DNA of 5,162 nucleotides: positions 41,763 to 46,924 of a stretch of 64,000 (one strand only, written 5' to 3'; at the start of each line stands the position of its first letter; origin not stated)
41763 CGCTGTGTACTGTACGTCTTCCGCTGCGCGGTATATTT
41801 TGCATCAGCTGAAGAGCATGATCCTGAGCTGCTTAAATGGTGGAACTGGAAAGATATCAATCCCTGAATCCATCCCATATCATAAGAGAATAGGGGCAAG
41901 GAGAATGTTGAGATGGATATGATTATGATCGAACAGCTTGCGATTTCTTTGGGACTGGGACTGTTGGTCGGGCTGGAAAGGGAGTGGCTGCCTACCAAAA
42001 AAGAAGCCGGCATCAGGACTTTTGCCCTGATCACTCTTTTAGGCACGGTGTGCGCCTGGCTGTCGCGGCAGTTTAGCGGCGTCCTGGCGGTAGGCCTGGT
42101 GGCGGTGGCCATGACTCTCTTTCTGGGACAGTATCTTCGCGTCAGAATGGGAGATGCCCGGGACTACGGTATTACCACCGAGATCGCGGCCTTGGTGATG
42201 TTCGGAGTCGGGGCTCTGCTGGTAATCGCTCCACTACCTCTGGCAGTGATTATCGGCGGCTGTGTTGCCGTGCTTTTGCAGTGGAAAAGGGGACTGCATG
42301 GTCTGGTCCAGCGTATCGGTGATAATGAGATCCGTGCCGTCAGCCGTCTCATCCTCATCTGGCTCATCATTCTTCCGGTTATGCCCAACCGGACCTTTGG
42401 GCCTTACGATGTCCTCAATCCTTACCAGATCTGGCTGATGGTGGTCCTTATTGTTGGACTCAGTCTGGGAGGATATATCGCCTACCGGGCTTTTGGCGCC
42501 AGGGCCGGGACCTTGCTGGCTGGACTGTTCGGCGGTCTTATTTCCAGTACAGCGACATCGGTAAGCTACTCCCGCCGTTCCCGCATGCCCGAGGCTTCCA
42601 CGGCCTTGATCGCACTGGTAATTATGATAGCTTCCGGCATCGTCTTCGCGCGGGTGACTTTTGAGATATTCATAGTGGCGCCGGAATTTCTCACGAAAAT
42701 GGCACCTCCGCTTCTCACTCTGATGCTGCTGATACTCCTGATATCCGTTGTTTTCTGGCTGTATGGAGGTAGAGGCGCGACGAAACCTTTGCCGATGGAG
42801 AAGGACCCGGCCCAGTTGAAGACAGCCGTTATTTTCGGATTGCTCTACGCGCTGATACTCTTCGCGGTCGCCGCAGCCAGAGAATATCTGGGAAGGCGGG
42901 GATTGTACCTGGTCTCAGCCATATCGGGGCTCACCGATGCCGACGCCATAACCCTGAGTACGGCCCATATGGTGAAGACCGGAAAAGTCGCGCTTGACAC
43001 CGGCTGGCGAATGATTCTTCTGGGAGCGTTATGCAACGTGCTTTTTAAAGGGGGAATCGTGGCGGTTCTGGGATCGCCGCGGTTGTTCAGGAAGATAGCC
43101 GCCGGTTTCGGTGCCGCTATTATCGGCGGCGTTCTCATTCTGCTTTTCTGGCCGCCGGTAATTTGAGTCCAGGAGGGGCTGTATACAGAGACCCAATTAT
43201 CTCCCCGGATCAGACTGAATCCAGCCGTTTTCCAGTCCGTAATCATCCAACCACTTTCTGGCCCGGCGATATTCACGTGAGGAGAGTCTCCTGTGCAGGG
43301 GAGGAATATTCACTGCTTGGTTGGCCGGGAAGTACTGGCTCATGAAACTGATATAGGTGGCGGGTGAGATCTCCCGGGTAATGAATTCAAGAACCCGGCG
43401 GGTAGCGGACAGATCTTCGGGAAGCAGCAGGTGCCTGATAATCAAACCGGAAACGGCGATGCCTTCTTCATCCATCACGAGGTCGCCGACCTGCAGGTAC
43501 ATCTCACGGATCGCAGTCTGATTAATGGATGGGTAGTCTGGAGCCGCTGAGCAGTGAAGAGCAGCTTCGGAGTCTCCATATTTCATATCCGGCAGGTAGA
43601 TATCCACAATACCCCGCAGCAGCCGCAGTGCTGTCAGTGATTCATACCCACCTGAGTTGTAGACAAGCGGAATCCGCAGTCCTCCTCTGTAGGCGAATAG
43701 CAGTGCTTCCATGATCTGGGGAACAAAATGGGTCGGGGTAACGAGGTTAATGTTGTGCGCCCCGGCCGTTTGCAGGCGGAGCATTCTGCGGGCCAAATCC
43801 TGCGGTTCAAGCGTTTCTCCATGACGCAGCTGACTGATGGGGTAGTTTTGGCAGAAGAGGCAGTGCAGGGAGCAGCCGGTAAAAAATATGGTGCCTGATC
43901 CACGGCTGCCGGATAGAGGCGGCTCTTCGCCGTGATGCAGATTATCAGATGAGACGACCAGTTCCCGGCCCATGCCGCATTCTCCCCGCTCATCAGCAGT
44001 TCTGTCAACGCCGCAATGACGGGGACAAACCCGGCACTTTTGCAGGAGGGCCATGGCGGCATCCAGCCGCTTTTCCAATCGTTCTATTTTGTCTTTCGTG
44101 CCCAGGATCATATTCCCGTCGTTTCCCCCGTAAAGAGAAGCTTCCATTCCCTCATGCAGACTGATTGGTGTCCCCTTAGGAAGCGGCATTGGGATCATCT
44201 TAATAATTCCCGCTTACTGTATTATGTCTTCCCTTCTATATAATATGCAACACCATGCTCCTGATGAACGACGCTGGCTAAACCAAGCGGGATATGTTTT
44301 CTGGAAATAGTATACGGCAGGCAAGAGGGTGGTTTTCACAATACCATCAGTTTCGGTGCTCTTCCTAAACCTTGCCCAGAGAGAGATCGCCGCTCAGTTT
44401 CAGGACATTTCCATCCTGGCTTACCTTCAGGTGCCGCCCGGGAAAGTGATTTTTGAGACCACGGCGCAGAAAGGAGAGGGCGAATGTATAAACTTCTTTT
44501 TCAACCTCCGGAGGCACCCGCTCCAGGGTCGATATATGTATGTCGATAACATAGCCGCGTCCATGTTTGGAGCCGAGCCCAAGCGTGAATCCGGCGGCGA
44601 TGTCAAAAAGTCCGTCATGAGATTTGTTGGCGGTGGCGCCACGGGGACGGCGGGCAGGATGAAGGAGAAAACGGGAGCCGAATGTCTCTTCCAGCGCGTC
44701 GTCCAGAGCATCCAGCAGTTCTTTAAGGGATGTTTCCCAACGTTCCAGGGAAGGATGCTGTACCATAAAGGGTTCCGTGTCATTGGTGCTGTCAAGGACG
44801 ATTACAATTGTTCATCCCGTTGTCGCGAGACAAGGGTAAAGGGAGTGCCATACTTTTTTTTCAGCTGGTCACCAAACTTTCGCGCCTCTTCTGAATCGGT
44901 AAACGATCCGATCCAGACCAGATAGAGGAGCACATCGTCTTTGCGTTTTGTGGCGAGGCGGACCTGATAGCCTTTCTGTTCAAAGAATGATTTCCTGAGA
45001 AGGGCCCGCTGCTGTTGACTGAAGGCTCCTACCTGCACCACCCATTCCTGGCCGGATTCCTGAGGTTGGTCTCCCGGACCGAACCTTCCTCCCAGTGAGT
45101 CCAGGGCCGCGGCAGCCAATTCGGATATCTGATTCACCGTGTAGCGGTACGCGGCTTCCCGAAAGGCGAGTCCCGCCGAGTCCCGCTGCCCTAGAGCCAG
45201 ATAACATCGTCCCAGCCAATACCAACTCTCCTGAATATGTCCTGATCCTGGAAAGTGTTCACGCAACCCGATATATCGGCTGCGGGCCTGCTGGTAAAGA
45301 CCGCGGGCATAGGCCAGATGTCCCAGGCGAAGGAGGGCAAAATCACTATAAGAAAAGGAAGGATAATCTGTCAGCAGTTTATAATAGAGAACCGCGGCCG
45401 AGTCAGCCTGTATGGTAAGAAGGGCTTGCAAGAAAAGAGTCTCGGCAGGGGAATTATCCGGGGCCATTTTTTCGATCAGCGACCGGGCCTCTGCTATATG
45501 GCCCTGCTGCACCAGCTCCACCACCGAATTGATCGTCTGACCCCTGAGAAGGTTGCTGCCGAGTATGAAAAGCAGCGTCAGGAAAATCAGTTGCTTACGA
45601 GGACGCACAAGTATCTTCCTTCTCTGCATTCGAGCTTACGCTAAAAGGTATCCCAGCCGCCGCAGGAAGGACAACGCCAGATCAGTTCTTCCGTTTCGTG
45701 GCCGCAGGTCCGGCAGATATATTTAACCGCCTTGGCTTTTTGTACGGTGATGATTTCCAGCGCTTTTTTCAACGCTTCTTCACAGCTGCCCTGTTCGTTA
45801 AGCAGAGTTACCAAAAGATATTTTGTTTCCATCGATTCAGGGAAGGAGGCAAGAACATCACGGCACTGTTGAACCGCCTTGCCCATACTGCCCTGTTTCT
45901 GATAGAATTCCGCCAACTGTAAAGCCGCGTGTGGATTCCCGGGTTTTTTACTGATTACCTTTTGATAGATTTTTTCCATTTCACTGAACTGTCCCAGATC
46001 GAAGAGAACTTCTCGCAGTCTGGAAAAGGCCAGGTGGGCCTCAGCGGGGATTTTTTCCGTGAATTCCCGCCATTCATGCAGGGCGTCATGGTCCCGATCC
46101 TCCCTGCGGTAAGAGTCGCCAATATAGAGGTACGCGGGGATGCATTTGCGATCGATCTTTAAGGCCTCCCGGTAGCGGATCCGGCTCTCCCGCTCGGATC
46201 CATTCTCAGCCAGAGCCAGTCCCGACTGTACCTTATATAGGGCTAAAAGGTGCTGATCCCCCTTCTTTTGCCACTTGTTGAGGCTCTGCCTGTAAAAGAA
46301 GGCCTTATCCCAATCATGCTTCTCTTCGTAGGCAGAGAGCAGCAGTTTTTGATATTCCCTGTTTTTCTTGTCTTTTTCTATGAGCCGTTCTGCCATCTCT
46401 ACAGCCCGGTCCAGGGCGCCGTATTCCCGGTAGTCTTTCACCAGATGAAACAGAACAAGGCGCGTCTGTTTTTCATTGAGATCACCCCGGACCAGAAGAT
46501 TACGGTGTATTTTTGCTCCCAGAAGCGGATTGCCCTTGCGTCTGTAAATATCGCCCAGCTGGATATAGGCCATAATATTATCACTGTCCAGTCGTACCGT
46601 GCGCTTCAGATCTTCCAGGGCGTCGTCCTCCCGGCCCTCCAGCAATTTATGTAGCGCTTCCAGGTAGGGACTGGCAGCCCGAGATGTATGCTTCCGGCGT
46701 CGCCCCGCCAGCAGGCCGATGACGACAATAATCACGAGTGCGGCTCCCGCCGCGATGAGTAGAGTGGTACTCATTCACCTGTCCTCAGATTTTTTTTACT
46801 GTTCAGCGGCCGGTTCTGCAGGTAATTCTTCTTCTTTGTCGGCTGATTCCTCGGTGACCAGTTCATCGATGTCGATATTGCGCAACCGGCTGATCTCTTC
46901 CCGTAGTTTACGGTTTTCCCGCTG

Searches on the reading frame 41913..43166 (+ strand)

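Call 27: search_protein_families(library=pfam, proteins=[window:41913-43166:+], max_evalue=0.0001)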
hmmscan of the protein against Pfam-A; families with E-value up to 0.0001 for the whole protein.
window:41913-43166:+ (417 aa): 2 families
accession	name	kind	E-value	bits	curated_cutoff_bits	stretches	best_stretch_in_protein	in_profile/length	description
PF13194.11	DUF4010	-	6.4e-60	202.9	30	1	178-387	1-210/210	Domain of unknown function (DUF4010)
PF02308.21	MgtC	-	1.7e-17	64.3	31.4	1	9-129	1-119/121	MgtC family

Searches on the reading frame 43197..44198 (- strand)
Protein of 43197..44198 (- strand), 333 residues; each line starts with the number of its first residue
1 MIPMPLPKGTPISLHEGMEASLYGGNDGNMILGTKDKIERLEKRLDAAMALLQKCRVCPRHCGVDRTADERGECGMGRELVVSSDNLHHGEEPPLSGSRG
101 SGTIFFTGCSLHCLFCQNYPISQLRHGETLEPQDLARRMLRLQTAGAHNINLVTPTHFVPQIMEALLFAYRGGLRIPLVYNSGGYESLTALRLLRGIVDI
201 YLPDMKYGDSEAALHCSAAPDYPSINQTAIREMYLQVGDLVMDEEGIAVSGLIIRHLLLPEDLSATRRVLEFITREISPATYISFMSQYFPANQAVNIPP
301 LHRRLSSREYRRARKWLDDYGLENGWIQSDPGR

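Call 28: search_protein_families(library=pfam, proteins=[window:43197-44198:-], max_evalue=0.0001)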
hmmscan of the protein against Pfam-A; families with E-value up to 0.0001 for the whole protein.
window:43197-44198:- (333 aa): 1 family
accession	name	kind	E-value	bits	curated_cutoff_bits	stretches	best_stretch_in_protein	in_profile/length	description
PF04055.27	Radical_SAM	-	1.1e-06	29.3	29.5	1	104-211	2-115/166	Radical SAM superfamily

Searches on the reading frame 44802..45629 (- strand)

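Call 28: search_protein_families(library=pfam, proteins=[window:44802-45629:-], max_evalue=0.0001)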
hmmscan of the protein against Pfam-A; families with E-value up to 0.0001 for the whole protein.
window:44802-45629:- (275 aa): 5 families
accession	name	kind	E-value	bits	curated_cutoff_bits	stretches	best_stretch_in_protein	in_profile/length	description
PF05036.18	SPOR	-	2.2e-10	41.1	21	1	193-264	2-73/76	SPOR domain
PF13174.12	TPR_6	-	5e-08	33.5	26.3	0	134-163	1-30/33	Tetratricopeptide repeat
PF14559.12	TPR_19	-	6e-08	33.3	25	0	74-129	6-58/68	Tetratricopeptide repeat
PF13432.12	TPR_16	-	9.1e-07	29.7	32.7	1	100-161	1-59/65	Tetratricopeptide repeat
PF07719.23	TPR_2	-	9.8e-05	22.6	27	0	134-160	2-28/34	Tetratricopeptide repeat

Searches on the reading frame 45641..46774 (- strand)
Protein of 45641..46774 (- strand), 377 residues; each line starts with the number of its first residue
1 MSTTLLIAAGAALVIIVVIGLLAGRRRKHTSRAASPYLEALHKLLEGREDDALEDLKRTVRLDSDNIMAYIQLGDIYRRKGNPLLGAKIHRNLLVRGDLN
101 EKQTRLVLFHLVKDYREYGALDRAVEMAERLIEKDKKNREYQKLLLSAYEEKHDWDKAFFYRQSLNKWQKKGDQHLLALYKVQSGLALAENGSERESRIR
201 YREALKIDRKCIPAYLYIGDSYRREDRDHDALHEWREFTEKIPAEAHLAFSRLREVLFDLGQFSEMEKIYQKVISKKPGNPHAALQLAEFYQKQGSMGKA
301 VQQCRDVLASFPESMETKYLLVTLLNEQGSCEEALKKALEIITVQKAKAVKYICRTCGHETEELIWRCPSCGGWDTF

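Call 28: search_protein_families(library=pfam, proteins=[window:45641-46774:-], max_evalue=0.0001)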
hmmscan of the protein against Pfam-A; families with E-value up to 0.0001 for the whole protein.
window:45641-46774:- (377 aa): 14 families
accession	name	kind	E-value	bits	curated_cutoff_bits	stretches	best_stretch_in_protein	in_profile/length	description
PF14559.12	TPR_19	-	7e-15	55.6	25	0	257-302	1-46/68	Tetratricopeptide repeat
PF13428.12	TPR_14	-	7.8e-14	51.3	23.5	0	281-323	1-43/44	Tetratricopeptide repeat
PF18073.7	Zn_ribbon_LapB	-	7.1e-10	38.8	25.7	1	352-377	1-26/28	Rubredoxin metal binding domain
PF13414.12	TPR_11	-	2e-09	37.4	26.8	0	47-81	8-42/42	TPR repeat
PF13432.12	TPR_16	-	2.1e-09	38.1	32.7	0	257-313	7-63/65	Tetratricopeptide repeat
PF13424.12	TPR_12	-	3.6e-08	33.9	30.1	0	68-133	4-73/77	Tetratricopeptide repeat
PF13431.12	TPR_17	-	5.1e-08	33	24.4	0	270-302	2-34/34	Tetratricopeptide repeat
PF12895.13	ANAPC3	-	2.1e-07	31.5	27.2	1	261-336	3-77/82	Anaphase-promoting complex, cyclosome, subunit 3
PF13174.12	TPR_6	-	2.2e-07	31.5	26.3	0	283-314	2-33/33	Tetratricopeptide repeat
PF13181.12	TPR_8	-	3.2e-06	27.3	25.7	0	256-275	10-29/34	Tetratricopeptide repeat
PF07719.23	TPR_2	-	6.5e-06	26.3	27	0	185-210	8-33/34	Tetratricopeptide repeat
PF14561.12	TPR_20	-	3.9e-05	24.3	25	0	298-347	5-54/90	Tetratricopeptide repeat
PF17874.7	TPR_MalT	-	3.9e-05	23.5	45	0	276-343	71-150/336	MalT-like TPR region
PF22860.2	DUF7017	-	8.5e-05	23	27.5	0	256-351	10-107/141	Domain of unknown function (DUF7017)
